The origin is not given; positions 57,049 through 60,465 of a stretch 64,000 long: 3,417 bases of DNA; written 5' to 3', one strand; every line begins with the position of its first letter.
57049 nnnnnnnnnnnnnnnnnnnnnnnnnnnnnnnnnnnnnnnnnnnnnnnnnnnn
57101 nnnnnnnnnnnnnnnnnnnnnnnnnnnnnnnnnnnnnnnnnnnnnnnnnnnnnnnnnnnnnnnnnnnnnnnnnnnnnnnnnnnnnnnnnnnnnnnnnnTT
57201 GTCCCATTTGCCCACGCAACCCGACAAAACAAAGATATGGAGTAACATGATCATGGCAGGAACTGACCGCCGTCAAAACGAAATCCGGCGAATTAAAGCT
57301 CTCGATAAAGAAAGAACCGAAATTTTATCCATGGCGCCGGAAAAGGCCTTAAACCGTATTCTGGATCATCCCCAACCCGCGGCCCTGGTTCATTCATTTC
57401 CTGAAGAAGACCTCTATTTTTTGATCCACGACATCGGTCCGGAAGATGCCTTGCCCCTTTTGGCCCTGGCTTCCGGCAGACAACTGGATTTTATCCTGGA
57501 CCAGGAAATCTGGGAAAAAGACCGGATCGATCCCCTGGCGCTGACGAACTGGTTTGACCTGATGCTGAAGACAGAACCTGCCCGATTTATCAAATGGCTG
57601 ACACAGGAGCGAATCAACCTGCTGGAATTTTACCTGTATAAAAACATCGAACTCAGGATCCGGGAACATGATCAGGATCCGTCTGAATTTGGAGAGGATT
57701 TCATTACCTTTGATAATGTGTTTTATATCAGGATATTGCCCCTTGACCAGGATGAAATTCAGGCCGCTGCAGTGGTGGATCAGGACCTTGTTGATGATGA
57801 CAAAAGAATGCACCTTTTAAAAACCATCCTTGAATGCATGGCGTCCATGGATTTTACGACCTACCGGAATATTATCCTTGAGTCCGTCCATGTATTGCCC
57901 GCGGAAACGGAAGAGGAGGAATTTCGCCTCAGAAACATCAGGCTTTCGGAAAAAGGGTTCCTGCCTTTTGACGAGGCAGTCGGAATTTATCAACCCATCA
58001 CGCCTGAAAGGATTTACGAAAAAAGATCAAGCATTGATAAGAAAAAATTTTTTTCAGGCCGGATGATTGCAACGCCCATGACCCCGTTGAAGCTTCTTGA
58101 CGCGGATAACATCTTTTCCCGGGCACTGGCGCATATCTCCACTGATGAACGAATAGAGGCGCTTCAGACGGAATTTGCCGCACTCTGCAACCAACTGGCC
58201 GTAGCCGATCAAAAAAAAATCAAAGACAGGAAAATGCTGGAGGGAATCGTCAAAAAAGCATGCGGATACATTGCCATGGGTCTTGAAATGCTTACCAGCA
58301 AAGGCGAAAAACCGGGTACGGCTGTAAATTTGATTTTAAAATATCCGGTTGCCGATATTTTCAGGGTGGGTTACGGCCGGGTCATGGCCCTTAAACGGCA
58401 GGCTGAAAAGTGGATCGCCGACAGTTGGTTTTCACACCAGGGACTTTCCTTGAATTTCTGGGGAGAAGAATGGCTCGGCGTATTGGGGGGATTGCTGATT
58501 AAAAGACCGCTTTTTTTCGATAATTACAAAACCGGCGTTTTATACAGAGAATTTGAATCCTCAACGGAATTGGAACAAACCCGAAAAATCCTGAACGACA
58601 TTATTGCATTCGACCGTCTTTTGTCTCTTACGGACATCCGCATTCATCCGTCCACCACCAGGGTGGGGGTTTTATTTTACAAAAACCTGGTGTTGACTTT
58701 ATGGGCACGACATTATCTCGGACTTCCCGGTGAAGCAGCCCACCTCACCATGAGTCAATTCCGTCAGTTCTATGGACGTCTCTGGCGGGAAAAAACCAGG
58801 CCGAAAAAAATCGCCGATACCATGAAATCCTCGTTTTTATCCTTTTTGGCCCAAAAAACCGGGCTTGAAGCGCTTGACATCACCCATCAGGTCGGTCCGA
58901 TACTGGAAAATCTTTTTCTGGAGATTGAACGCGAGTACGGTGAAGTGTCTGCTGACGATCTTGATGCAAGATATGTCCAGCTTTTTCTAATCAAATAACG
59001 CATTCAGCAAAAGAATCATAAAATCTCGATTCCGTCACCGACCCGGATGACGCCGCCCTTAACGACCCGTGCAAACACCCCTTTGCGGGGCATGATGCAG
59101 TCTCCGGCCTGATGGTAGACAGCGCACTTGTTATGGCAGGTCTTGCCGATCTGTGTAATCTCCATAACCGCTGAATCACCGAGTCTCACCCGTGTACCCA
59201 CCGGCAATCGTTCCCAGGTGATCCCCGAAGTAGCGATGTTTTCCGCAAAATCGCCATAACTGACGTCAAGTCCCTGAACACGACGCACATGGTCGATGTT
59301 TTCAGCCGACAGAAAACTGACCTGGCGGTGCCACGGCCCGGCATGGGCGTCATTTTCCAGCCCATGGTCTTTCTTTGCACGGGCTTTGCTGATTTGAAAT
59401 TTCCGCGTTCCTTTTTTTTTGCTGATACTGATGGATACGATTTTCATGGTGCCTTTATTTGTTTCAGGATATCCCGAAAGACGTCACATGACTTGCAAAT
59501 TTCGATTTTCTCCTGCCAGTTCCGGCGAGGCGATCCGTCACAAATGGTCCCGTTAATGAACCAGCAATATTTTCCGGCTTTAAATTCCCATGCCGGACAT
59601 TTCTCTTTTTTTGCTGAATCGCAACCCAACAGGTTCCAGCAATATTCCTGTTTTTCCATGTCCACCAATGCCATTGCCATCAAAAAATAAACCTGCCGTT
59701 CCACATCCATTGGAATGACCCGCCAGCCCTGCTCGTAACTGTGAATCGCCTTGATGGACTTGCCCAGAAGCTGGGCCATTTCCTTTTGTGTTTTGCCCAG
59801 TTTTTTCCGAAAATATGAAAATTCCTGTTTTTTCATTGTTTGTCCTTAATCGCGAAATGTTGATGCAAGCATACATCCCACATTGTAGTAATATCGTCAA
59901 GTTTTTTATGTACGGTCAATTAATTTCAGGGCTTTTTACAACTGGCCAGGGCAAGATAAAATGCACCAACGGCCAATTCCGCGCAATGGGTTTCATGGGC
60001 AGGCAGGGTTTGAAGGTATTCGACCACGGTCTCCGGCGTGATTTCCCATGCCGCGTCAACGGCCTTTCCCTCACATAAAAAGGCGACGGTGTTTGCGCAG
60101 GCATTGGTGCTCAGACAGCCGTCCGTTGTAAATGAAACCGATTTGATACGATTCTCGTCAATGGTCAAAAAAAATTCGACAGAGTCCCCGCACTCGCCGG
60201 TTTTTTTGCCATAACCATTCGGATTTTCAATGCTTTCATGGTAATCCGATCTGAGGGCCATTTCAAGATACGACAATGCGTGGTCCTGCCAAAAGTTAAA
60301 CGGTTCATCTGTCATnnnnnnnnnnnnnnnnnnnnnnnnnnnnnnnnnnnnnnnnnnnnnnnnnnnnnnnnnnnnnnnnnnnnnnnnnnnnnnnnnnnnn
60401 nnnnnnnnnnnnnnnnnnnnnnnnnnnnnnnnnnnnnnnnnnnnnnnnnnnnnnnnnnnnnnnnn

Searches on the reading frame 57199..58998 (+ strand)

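Call 7: search_protein_families(library=pfam, proteins=[window:57199-58998:+])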
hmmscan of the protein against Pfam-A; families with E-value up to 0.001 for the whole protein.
window:57199-58998:+ (599 aa): 1 family
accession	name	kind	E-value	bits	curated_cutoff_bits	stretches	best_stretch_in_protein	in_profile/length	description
PF19676.4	DUF6178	-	4.2e-154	514.5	25.5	1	31-598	6-560/561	Family of unknown function (DUF6178)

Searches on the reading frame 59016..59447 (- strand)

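Call 7: search_protein_families(library=pfam, proteins=[window:59016-59447:-])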
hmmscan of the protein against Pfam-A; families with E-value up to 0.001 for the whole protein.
window:59016-59447:- (143 aa): 1 family
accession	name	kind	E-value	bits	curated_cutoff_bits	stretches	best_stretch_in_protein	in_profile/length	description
PF03473.23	MOSC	-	1.9e-13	50.9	22.7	1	34-141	3-120/120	MOSC domain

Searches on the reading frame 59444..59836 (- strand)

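Call 7: search_protein_families(library=pfam, proteins=[window:59444-59836:-])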
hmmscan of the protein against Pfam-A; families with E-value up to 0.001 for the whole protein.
window:59444-59836:- (130 aa): 2 families
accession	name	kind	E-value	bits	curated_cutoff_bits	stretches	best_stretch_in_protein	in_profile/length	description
PF01381.28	HTH_3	-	1.8e-05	25.1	23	1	9-42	4-36/55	Helix-turn-helix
PF12844.13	HTH_19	-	0.00063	20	30.2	1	10-42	8-40/64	Helix-turn-helix domain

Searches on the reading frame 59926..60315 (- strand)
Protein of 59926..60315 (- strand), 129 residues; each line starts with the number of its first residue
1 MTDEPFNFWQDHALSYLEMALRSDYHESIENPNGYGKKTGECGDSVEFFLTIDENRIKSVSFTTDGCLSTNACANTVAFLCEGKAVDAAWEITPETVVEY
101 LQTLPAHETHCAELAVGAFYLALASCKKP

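Call 7: search_protein_families(library=pfam, proteins=[window:59926-60315:-])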
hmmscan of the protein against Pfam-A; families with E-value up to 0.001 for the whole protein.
window:59926-60315:- (129 aa): 1 family
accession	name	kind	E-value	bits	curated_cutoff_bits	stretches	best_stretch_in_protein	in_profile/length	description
PF01592.21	NifU_N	-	5.9e-17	62.4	22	1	40-124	32-118/127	NifU-like N terminal domain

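Call 10: find_encoding_contigs(protein=window:59926-60315:-, flank=6000, max_places=10)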
Protein window:59926-60315:- (129 aa): 4 contigs read that carry it; 3 places shown.
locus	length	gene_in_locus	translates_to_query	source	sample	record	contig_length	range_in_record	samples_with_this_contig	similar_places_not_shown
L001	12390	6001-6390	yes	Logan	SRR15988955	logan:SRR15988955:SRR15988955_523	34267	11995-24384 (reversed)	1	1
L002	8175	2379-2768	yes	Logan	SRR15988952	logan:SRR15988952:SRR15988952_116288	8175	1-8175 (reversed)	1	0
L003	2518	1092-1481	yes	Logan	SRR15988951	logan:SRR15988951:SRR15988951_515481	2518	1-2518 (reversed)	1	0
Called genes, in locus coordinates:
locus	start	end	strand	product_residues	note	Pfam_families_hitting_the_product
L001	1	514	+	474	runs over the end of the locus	PF18776:Hexapep_loop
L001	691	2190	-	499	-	PF00939:Na_sulph_symp, PF03600:CitMHS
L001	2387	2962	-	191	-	PF00571:CBS (weak)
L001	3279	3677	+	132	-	PF07238:PilZ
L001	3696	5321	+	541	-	PF02310:B12-binding, PF04055:Radical_SAM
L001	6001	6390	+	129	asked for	PF01592:NifU_N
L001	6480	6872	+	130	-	PF01381:HTH_3 (faint)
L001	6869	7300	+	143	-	PF03473:MOSC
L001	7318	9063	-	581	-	PF19676:DUF6178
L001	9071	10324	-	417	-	PF07690:MFS_1, PF13000:Acatn, PF07690:MFS_1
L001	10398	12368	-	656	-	PF17297:PEPCK_N, PF00821:PEPCK_GTP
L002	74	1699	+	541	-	PF02310:B12-binding, PF04055:Radical_SAM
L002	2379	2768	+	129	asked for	PF01592:NifU_N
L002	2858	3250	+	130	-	PF01381:HTH_3 (faint)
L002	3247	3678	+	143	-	PF03473:MOSC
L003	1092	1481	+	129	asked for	PF01592:NifU_N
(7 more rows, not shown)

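Call 11: find_homologous_proteins(query=window:59926-60315:-)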
Query window:59926-60315:- (129 aa): 1552 proteins with E <= 0.001 among 1555 candidates; the best 120 are listed.
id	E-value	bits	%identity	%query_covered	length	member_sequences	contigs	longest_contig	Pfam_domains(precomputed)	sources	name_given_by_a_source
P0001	3.0e-83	294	99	100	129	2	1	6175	PF01592.22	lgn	-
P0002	7.4e-65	235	78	99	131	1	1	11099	PF01592.22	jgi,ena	jgi:nitrogen fixation protein NifU and related proteins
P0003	1.7e-55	204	67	99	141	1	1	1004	PF01592.22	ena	-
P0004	2.7e-55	204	66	95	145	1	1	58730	PF01592.22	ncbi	-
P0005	3.2e-55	204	67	95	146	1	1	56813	PF01592.22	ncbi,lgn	ncbi:MAG: iron-sulfur cluster assembly scaffold protein [Thermodesulfobacteriota bacterium]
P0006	3.4e-55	203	69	94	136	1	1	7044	PF01592.22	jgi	jgi:nitrogen fixation protein NifU and related proteins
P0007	9.8e-55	202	67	98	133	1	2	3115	PF01592.22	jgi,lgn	jgi:nitrogen fixation NifU-like protein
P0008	1.1e-54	202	70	97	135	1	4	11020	PF01592.22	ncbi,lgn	-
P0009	5.8e-54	199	68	98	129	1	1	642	PF01592.22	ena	-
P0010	2.2e-53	198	66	99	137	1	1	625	PF01592.22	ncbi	-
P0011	2.3e-53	197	71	95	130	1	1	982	PF01592.22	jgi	-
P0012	2.8e-53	197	64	100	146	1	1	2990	PF01592.22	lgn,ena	-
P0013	3.0e-53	197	65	96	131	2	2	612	PF01592.22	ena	-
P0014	3.3e-53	197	66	97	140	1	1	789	PF01592.22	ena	-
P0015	3.3e-53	197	68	95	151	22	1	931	PF01592.22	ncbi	-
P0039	4.1e-52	193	68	97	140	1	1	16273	PF01592.22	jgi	jgi:nitrogen fixation NifU-like protein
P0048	9.0e-52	192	67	97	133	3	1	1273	PF01592.22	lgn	-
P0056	1.9e-51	191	69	96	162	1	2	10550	PF01592.22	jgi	jgi:nitrogen fixation NifU-like protein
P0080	6.9e-51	190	63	99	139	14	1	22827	PF01592.22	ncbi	-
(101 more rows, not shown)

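Call 14: find_related_loci(query=A1, collection=genome_contigs, flank=3000)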
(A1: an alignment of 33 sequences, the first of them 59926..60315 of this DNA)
Query A1 (129 aa) in genome_contigs; peptide patterns used: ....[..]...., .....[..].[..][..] (x = any residue, [..] = any of these).
491 stretches matched a pattern; 459 encode a relative of the query (tblastn E <= 1e-3); the best 80 are kept; 80 distinct loci.
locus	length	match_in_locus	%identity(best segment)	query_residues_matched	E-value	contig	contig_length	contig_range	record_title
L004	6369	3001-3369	66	6-128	1e-59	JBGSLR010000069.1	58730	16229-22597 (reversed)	MAG: Desulfobacterales bacterium isolate JTS-AC21 k141_3860466, whole genome shotgun sequence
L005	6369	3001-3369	67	6-128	7e-60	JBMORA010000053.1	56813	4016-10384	MAG: Thermodesulfobacteriota bacterium isolate Betzabe_MAG168 MAG168_53, whole genome shotgun sequence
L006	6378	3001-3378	67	1-127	1e-58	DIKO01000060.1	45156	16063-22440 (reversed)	MAG TPA_asm: Desulfobacteraceae bacterium UBA5616 UBA5616_contig_17031, whole genome shotgun sequence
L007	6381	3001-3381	68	1-127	2e-58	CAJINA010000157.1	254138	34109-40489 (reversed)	MAG: Olavius algarvensis Delta 4 endosymbiont isolate Delta4_OalgB6SA genome assembly, contig: NODE_319822+_length_25413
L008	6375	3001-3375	66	1-125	3e-58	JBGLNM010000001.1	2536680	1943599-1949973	MAG: Desulfobacterales bacterium isolate PPR_0311 k121_401291, whole genome shotgun sequence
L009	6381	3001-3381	68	1-127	9e-58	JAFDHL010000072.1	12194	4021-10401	MAG: Deltaproteobacteria bacterium isolate Meg22_1214_Bin_234 Meg22_1214_Bin_234_scaffold_19152, whole genome shotgun se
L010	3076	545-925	66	1-127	2e-57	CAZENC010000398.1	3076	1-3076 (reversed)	MAG TPA_asm: uncultured Desulfobacteraceae bacterium isolate binchicken_co129_8 genome assembly, contig: NODE_128726_len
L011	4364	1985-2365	67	1-127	3e-57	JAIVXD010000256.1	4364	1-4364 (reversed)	MAG: Anaerolineales bacterium isolate HYP3_US_12_3 NODE_15730_length_4364_cov_0.811143, whole genome shotgun sequence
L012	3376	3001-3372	68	1-124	4e-57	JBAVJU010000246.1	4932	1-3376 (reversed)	MAG: Desulfobacterales bacterium isolate MFD04317_ilm_asm_bin18 k127_84604, whole genome shotgun sequence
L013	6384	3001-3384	64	1-128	3e-57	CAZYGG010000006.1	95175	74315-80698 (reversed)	MAG TPA_asm: uncultured Desulfobacterales bacterium isolate SRP167671_co2_59 genome assembly, contig: NODE_245_length_95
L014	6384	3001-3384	63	1-128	7e-57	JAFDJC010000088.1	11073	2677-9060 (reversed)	MAG: Deltaproteobacteria bacterium isolate Meg22_24_Bin_127 Meg22_24_Bin_127_scaffold_7435, whole genome shotgun sequenc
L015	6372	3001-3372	68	4-127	1e-56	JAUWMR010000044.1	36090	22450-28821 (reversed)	MAG: Desulfobacteraceae bacterium isolate CSMAG_2403 CSMAG_2403_k141_401869_length_36090_cov_16.0020, whole genome shotg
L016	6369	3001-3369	66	1-123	8e-57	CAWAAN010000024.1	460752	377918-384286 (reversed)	MAG: uncultured delta proteobacterium isolate MFD01721.bin.2.15 genome assembly, contig: contig_7736, whole genome shotg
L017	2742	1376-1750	66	2-125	3e-57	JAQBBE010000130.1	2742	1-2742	MAG: Desulfobacterales bacterium isolate MAG_345_bin-03 345_bin-03_ctg-130, whole genome shotgun sequence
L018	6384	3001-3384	63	1-128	2e-56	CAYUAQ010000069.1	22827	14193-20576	MAG TPA_asm: uncultured Desulfobacteraceae bacterium isolate SRP338002_co1_42 genome assembly, contig: NODE_2101_length_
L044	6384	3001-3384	61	1-128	8e-55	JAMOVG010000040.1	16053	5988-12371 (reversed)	MAG: Desulfobacteraceae bacterium isolate PIR-30_metabat1_scaf2bin.094 PIR-30_scaffold_1216_c1, whole genome shotgun seq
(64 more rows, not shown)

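Call 30: find_encoding_contigs(protein=P0002, flank=4000, max_places=3)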
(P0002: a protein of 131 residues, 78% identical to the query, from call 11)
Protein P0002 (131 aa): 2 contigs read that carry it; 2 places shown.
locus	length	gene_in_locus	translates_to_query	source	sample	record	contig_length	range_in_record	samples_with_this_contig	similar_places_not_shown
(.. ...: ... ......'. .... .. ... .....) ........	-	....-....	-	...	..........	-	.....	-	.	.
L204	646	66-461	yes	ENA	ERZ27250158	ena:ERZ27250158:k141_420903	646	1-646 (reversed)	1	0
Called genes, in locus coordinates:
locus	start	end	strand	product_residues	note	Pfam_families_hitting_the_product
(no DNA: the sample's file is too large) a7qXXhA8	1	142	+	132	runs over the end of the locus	PF07238:PilZ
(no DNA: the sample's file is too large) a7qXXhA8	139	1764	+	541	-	PF02310:B12-binding, PF04055:Radical_SAM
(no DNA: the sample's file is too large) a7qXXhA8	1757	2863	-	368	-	PF07690:MFS_1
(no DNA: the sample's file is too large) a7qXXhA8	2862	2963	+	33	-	-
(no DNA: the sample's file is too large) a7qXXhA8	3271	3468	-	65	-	-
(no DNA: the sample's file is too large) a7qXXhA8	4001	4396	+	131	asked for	PF01592:NifU_N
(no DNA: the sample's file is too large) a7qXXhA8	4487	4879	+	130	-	PF01381:HTH_3 (faint)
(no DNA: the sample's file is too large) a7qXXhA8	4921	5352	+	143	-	PF03473:MOSC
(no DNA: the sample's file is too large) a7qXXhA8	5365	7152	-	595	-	PF19676:DUF6178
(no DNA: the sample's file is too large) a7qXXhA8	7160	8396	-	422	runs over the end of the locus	PF07690:MFS_1, PF13000:Acatn, PF07690:MFS_1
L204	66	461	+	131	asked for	PF01592:NifU_N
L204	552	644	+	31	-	?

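Call 31: find_encoding_contigs(protein=P0008, flank=4000, max_places=3)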
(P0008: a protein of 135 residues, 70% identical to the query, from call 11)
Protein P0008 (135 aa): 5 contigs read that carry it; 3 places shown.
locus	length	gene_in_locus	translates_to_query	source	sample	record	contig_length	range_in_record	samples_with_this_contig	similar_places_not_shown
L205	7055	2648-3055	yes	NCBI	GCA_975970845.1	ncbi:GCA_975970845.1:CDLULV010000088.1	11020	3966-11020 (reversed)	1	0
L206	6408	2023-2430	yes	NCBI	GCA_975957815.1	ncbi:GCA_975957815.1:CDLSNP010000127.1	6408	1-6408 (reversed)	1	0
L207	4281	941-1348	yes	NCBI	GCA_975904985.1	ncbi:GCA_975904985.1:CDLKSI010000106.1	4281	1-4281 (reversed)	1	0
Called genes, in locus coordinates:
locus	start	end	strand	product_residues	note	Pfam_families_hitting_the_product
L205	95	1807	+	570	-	PF00749:tRNA-synt_1c, PF03950:tRNA-synt_1c_C, PF20974:tRNA-synt_1c_C2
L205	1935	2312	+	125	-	PF04126:Cyclophil_like, PF18050:Cyclophil_like2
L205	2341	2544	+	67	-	PF20095:DUF6485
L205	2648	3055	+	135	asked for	PF01592:NifU_N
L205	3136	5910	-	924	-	PF00330:Aconitase, PF00694:Aconitase_C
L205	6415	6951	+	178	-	PF14361:RsbRD_N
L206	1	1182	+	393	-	?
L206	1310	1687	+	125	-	PF04126:Cyclophil_like, PF18050:Cyclophil_like2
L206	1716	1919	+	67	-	PF20095:DUF6485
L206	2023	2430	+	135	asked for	PF01592:NifU_N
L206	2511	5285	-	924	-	PF00330:Aconitase, PF00694:Aconitase_C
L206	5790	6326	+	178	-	PF14361:RsbRD_N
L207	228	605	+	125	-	PF04126:Cyclophil_like, PF18050:Cyclophil_like2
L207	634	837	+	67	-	PF20095:DUF6485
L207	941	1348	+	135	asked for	PF01592:NifU_N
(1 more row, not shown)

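Call 32: find_encoding_contigs(protein=P0006, flank=4000, max_places=3)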
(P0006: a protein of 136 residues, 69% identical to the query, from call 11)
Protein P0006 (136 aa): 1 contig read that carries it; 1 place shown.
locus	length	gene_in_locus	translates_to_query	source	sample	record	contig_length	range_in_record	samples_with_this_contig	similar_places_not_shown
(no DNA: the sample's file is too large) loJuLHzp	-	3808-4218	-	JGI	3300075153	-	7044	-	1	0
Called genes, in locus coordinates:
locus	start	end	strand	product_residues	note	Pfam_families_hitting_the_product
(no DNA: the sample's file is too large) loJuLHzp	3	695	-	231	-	?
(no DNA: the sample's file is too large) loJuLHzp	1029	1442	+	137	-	PF07238:PilZ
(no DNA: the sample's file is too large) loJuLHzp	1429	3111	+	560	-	PF02310:B12-binding, PF04055:Radical_SAM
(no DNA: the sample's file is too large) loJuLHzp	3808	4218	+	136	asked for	PF01592:NifU_N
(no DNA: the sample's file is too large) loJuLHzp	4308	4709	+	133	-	-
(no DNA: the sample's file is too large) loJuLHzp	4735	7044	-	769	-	?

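Call 52: find_encoding_contigs(protein=P0039, flank=3000, max_places=2)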
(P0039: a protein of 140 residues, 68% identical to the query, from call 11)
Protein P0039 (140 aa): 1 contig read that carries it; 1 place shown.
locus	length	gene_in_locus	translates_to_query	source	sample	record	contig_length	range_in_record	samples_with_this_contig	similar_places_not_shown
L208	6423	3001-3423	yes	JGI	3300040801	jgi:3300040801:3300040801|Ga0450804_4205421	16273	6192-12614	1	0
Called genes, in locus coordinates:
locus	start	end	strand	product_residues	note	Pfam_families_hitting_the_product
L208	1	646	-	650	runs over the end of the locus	PF01590:GAF, PF13185:GAF_2, PF13492:GAF_3 (faint), PF13487:HD_5, PF01966:HD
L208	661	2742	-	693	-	-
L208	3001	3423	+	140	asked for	PF01592:NifU_N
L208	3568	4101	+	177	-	PF14361:RsbRD_N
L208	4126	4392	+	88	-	-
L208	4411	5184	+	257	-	PF02665:Nitrate_red_gam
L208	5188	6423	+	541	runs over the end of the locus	PF13237:Fer4_10 (faint), PF13183:Fer4_8, PF13534:Fer4_17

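Call 53: find_encoding_contigs(protein=P0056, flank=3000, max_places=2)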
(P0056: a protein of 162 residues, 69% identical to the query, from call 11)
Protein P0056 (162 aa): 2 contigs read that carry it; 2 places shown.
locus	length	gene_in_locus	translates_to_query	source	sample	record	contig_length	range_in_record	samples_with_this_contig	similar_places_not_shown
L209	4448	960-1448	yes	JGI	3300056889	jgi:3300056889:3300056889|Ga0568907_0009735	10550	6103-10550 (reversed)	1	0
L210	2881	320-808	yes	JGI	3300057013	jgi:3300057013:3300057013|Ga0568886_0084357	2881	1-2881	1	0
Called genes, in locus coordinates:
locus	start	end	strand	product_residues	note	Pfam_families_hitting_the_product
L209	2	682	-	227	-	?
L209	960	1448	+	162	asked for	PF01592:NifU_N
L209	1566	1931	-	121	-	PF00578:AhpC-TSA, PF10417:1-cysPrx_C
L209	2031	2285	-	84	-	PF00578:AhpC-TSA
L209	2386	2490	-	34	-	-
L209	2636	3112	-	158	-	PF07719:TPR_2 (faint), PF12895:ANAPC3 (faint), PF13181:TPR_8 (faint), PF23914:TPR_CcmH_CycH (faint), PF13424:TPR_12 (faint), PF13432:TPR_16, PF13414:TPR_11 (weak), PF14559:TPR_19, +3 more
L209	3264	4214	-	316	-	PF00515:TPR_1 (faint), PF07719:TPR_2 (faint), PF13424:TPR_12 (faint)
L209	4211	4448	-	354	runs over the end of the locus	PF02470:MlaD (weak), PF06103:DUF948 (faint), PF28544:Helical_needle (faint)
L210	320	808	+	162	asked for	PF01592:NifU_N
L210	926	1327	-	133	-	PF00578:AhpC-TSA, PF08534:Redoxin (weak), PF10417:1-cysPrx_C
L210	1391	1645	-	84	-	PF00578:AhpC-TSA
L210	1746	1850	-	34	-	-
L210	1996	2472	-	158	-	PF07719:TPR_2 (faint), PF12895:ANAPC3 (faint), PF13181:TPR_8 (faint), PF23914:TPR_CcmH_CycH (faint), PF13424:TPR_12 (faint), PF13432:TPR_16, PF13414:TPR_11 (weak), PF14559:TPR_19, +3 more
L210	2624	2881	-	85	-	?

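Call 58: find_encoding_contigs(protein=P0080, flank=10000, max_places=4)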
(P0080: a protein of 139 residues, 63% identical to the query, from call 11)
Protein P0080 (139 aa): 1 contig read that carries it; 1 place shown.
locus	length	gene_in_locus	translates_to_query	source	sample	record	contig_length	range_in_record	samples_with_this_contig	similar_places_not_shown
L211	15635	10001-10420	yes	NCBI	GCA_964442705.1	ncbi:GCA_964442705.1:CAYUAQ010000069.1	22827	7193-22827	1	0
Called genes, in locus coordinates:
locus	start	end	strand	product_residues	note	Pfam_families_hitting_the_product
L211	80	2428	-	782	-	PF02190:LON_substr_bdg, PF00004:AAA, PF07728:AAA_5, PF22667:Lon_lid, PF05362:Lon_C, PF13541:ChlI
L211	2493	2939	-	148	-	PF00011:HSP20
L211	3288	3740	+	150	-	PF00011:HSP20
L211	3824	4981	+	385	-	PF01306:LacY_symp, PF03825:Nuc_H_symport, PF07690:MFS_1, PF12832:MFS_1_like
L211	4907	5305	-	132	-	PF07238:PilZ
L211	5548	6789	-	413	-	PF01773:Nucleos_tra2_N, PF07670:Gate, PF07662:Nucleos_tra2_C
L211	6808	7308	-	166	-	PF09537:DUF2383 (weak), PF13668:Ferritin_2, PF02915:Rubrerythrin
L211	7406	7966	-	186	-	PF13489:Methyltransf_23, PF03848:TehB, PF08241:Methyltransf_11 (weak), PF13649:Methyltransf_25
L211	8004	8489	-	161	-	PF00293:NUDIX, PF14815:NUDIX_4 (weak)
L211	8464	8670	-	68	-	-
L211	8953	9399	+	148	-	PF12646:DUF3783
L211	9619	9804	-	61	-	-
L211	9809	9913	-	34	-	-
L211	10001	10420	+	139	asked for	PF01592:NifU_N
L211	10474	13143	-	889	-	PF00330:Aconitase, PF00694:Aconitase_C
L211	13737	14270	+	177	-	PF14361:RsbRD_N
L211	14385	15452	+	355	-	PF02665:Nitrate_red_gam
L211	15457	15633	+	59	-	?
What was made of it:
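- Tried and rejected: There is none in L211, which spans about 10 kb upstream and 5.6 kb downstream of the nifU-like gene (call 58).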

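Call 59: search_protein_families(library=pfam, proteins=[L044:1842-2417:+])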
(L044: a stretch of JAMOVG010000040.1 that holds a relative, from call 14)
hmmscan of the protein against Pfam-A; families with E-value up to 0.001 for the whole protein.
L044:1842-2417:+ (191 aa): 1 family
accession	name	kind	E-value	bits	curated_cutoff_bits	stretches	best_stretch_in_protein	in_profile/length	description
PF12646.12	DUF3783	-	5.7e-17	61.9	27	1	127-182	1-56/56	Domain of unknown function (DUF3783)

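Call 65: find_encoding_contigs(protein=P0007, flank=3000, max_places=3)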
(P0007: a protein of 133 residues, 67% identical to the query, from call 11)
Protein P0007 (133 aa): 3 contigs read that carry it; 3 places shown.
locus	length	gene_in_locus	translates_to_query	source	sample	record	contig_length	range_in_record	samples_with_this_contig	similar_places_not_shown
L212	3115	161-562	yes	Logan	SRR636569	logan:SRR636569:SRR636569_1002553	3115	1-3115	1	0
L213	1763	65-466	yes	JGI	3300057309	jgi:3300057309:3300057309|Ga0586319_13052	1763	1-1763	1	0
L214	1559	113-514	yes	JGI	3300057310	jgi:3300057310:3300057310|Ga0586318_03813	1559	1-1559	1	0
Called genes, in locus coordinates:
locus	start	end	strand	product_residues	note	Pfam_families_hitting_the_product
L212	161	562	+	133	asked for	PF01592:NifU_N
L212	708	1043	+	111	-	-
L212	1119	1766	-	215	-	PF01300:Sua5_yciO_yrdC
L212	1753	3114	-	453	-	?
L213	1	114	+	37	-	?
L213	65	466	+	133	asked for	PF01592:NifU_N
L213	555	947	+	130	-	-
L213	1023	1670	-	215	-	PF01300:Sua5_yciO_yrdC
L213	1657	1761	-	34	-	?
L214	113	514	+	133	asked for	PF01592:NifU_N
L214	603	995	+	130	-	-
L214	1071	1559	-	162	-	?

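Call 66: find_encoding_contigs(protein=P0011, flank=3000, max_places=3)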
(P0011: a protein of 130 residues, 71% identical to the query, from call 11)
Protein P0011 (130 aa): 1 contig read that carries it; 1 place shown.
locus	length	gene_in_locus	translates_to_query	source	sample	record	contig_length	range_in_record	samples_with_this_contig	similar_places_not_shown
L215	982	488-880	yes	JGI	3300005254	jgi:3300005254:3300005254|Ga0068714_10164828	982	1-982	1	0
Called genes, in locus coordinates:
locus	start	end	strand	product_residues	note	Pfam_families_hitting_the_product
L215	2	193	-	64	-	?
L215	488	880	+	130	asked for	PF01592:NifU_N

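Call 67: find_encoding_contigs(protein=P0048, flank=3000, max_places=3)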
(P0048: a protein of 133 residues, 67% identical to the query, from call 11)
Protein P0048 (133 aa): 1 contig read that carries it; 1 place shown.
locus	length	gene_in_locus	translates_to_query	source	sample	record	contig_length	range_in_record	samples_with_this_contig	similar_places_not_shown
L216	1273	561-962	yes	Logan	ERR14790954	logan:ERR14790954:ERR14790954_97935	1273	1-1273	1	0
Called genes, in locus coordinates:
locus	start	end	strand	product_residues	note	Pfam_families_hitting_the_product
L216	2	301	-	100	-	?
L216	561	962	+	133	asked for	PF01592:NifU_N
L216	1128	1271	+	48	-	?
